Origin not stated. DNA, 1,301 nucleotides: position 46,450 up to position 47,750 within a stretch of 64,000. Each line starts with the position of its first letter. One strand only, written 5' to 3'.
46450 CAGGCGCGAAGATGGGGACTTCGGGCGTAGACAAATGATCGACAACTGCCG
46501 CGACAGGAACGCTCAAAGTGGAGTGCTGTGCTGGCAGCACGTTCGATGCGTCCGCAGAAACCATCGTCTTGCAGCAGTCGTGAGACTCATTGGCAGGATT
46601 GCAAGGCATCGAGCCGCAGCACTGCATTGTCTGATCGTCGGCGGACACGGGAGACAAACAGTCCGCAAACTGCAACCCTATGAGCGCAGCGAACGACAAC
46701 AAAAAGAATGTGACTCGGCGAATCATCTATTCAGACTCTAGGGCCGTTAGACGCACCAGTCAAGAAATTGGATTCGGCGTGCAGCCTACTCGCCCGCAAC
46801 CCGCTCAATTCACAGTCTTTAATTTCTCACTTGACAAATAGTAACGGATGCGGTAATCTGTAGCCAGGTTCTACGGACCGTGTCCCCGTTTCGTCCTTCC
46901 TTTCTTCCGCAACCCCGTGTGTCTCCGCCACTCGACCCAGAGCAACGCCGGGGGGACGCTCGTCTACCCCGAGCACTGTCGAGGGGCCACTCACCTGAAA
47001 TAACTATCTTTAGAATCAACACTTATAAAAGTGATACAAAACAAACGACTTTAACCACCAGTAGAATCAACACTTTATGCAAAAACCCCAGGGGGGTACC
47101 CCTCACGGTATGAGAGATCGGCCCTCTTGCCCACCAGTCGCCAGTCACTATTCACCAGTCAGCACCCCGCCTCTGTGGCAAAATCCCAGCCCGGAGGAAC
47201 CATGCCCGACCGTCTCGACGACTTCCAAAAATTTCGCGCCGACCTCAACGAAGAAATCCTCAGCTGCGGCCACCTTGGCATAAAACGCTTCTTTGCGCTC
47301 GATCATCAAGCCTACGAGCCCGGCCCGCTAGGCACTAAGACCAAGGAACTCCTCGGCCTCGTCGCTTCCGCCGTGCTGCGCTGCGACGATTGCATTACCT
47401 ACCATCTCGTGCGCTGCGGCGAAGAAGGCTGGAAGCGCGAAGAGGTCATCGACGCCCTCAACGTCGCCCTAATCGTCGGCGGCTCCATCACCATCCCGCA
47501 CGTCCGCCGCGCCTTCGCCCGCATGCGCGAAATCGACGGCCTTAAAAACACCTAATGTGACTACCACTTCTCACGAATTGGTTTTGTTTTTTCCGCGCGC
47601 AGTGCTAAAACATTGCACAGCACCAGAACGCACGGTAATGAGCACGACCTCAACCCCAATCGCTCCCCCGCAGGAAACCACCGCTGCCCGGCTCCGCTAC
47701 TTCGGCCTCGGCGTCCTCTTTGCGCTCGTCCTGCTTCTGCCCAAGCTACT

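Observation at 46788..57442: Two inverted ~140 bp repeats with an identical 46 bp promoter core bracket a ~10.5 kb gene block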

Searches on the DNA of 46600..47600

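Call 11: search_rna_families(source=window, start=46600, end=47600, threshold=evalue, max_evalue=10)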
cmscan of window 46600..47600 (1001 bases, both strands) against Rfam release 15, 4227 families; matches with E-value up to 10: 2.
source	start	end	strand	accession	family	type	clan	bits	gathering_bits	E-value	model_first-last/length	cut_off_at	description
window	47369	47574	-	RF02122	FTX_5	Gene; lncRNA;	-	17.9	45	4.8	1-208/208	no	FTX transcript, XIST regulator conserved region 5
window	46942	46977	-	RF04075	mir-1545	Gene; miRNA;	-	16.3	78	2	1-58/58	no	mir-1545 microRNA precursor family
